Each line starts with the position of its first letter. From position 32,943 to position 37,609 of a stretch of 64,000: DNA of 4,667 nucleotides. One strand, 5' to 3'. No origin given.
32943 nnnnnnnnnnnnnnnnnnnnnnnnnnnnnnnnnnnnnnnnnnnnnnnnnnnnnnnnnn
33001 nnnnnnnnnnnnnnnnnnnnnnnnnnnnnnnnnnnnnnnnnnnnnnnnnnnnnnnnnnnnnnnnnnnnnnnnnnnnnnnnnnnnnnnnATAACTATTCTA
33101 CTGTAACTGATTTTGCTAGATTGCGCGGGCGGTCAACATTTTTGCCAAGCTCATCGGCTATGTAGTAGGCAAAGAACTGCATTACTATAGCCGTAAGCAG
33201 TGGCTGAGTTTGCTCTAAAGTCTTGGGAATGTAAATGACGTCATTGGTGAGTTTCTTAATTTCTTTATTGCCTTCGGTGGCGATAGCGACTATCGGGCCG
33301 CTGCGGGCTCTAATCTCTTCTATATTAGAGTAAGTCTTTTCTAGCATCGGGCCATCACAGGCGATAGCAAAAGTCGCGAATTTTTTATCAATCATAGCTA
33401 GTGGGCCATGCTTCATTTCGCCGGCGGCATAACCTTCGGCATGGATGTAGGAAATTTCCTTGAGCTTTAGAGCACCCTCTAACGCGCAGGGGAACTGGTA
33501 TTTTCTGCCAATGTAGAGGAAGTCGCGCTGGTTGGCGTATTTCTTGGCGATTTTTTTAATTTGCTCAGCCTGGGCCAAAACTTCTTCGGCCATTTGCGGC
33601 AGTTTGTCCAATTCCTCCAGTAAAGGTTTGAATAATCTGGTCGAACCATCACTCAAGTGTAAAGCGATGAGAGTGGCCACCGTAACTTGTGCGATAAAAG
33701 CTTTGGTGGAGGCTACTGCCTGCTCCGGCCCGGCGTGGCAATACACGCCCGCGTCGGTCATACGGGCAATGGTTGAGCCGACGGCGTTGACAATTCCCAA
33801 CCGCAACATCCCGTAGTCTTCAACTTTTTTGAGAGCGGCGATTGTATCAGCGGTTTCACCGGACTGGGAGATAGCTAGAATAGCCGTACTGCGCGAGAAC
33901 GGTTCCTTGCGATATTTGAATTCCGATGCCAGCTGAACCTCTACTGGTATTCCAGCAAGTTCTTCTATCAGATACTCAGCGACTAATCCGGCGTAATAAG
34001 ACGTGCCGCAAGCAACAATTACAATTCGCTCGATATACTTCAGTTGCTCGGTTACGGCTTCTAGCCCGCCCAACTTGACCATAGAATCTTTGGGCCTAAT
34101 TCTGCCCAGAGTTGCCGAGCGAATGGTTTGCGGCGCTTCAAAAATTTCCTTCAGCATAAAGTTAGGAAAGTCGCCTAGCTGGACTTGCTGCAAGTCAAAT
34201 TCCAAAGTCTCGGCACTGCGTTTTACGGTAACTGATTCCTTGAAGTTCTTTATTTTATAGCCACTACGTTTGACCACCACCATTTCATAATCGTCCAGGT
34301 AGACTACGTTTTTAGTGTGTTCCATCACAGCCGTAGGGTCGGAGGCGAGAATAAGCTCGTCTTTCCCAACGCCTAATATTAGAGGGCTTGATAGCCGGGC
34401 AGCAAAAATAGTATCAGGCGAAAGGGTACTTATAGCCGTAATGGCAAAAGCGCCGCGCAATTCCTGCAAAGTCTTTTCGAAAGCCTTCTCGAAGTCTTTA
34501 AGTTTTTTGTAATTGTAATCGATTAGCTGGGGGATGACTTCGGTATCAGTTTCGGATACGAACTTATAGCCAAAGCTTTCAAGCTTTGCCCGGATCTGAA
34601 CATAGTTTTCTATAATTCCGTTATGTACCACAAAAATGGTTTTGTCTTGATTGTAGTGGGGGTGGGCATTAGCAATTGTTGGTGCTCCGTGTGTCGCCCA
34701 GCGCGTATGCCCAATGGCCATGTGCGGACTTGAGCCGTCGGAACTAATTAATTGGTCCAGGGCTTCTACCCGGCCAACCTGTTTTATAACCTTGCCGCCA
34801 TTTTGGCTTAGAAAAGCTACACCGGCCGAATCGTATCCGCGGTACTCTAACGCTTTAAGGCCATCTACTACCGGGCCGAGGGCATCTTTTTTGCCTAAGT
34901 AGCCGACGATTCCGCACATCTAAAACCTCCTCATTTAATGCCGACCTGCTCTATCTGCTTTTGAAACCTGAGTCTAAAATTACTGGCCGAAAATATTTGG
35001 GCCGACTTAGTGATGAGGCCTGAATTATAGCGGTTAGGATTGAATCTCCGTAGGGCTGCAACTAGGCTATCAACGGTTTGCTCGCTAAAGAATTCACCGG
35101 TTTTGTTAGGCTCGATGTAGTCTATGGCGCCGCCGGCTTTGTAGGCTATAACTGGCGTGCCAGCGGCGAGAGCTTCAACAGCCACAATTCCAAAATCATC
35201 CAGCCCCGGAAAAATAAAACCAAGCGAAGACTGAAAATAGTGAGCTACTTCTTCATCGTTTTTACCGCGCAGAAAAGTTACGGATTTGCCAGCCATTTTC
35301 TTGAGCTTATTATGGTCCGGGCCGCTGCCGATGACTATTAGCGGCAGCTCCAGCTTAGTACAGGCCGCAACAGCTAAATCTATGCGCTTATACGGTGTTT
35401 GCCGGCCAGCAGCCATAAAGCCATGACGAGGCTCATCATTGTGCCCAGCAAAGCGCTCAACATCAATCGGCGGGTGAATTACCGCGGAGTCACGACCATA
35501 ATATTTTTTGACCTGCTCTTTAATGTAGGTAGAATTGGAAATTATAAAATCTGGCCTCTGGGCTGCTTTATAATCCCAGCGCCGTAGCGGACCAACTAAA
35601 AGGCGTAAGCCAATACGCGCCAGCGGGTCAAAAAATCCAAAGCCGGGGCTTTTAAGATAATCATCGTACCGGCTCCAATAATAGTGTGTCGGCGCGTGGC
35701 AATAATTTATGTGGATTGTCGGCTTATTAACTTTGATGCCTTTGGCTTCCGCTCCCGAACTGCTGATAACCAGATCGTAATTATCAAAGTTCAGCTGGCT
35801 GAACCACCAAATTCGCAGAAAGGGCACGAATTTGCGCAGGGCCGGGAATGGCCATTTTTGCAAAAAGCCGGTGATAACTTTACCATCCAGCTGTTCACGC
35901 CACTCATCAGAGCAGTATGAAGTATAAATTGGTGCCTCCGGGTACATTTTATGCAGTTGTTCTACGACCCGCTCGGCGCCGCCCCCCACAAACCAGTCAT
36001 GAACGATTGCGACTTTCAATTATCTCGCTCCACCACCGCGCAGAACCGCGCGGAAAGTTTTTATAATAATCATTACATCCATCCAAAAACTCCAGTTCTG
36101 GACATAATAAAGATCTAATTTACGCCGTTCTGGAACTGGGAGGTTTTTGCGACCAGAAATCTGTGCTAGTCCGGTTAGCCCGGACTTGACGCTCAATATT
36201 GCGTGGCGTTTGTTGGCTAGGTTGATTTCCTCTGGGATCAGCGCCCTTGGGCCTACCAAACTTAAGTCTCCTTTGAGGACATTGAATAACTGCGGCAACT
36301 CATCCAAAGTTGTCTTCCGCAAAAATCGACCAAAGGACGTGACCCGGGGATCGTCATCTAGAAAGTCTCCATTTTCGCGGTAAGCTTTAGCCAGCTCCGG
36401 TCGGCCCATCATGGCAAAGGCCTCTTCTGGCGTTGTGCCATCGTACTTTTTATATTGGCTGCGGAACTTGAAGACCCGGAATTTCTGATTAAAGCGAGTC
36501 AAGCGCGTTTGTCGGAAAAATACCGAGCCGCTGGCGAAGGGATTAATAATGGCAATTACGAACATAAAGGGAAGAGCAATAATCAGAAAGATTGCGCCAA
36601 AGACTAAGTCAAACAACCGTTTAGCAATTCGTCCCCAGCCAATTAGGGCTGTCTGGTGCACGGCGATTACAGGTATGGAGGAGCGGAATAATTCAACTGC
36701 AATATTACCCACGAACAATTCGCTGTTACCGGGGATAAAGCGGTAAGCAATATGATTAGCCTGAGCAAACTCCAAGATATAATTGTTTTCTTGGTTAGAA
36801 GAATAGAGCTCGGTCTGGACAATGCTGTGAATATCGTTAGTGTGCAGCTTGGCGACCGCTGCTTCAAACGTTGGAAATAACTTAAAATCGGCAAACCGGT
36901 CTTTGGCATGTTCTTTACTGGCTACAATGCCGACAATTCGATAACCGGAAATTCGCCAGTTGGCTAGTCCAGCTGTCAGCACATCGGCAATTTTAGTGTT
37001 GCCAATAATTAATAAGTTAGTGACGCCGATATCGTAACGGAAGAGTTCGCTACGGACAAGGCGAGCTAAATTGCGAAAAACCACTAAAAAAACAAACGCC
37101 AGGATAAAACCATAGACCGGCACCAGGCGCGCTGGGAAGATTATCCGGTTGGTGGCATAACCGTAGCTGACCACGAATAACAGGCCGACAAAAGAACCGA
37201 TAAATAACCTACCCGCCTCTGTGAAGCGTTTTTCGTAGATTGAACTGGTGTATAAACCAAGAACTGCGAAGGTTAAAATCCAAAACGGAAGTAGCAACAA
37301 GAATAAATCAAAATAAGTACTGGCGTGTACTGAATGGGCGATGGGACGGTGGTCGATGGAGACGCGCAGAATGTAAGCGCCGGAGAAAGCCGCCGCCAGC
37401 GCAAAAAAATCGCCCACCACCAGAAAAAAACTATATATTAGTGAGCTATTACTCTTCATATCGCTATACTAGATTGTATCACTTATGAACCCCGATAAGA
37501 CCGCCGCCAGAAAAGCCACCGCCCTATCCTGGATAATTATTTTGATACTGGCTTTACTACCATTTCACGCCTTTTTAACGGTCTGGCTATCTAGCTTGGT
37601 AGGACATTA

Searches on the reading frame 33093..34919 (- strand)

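Call 36: search_protein_families(library=pfam, proteins=[window:33093-34919:-], max_evalue=0.00001)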
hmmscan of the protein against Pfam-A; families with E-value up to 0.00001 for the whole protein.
window:33093-34919:- (608 aa): 3 families
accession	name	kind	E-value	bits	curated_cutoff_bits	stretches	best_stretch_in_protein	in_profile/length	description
PF01380.27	SIS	-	4.2e-48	162.9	25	2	297-419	6-129/131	SIS domain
PF13522.11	GATase_6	-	1e-20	74.5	27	1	66-194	11-130/130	Glutamine amidotransferase domain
PF13537.11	GATase_7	-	4.4e-15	56.2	25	1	83-198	11-121/123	Glutamine amidotransferase domain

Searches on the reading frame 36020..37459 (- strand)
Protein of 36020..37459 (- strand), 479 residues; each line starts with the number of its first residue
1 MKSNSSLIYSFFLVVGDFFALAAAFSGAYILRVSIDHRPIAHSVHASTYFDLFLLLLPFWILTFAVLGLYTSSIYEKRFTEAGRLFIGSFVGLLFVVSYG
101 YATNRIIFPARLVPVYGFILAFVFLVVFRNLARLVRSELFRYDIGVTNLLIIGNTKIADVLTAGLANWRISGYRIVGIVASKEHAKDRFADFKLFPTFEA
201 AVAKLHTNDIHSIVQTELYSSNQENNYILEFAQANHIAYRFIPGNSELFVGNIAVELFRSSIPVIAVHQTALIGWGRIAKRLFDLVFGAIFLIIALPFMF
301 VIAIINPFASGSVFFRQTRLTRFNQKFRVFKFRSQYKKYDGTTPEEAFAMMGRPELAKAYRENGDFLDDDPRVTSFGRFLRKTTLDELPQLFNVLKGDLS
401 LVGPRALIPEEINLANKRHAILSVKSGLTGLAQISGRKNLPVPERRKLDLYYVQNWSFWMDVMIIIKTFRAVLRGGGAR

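Call 36: search_protein_families(library=pfam, proteins=[window:36020-37459:-], max_evalue=0.00001)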
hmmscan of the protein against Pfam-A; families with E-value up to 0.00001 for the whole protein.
window:36020-37459:- (479 aa): 2 families
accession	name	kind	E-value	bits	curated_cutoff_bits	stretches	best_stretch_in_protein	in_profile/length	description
PF02397.22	Bac_transf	-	1.5e-57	194.5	27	1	280-473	1-178/179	Bacterial sugar transferase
PF13727.12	CoA_binding_3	-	4.2e-08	33.8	25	1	66-213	2-145/175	CoA-binding domain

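Call 78: search_protein_families(library=ncbifam, proteins=[window:36020-37459:-], max_evalue=0.00001)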
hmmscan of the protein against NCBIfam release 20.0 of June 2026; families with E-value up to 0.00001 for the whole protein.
window:36020-37459:- (479 aa): 10 families
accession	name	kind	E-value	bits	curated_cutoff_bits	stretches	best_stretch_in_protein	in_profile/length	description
TIGR03025.1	EPS_sugtrans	subfamily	1.2e-98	331.3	295.55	1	16-478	2-444/445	exopolysaccharide biosynthesis polyprenyl glycosylphosphotransferase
TIGR03022.1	WbaP_sugtrans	subfamily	7.3e-83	279.3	403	1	13-479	1-456/456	undecaprenyl-phosphate galactose phosphotransferase WbaP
TIGR03023.1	WcaJ_sugtrans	equivalog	9.2e-83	279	410.75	1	17-475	3-449/453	undecaprenyl-phosphate glucose phosphotransferase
NF052601.1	undeca_RfbP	equivalog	4.1e-54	183.4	330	1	275-473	40-236/244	undecaprenyl-phosphate galactose phosphotransferase family protein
NF011751.0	PRK15204.1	equivalog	1.8e-48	165.3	907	1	110-478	113-475/476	undecaprenyl-phosphate galactose phosphotransferase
TIGR03013.1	EpsB_2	subfamily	8.6e-45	153.6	393.35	1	20-479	6-443/443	TIGR03013 family XrtA/PEP-CTERM system glycosyltransferase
NF041877.1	EPS_EpsZ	equivalog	3e-39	135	800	1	279-478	265-458/459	exopolysaccharide biosynthesis polyisoprenyl-phosphate hexose-1-phosphate transferase EpsZ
NF007518.0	PRK10124.1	equivalog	3.7e-38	131.5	684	1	116-468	114-453/464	undecaprenyl-phosphate glucose phosphotransferase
NF050817.1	PolSacchBiosHfsE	equivalog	9e-31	107.1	750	1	278-473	270-460/467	polysaccharide biosynthesis protein HfsE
NF045514.1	glycotran_HepC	equivalog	8.2e-20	71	140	1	277-407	114-212/220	heterocyst development glycosyltransferase HepC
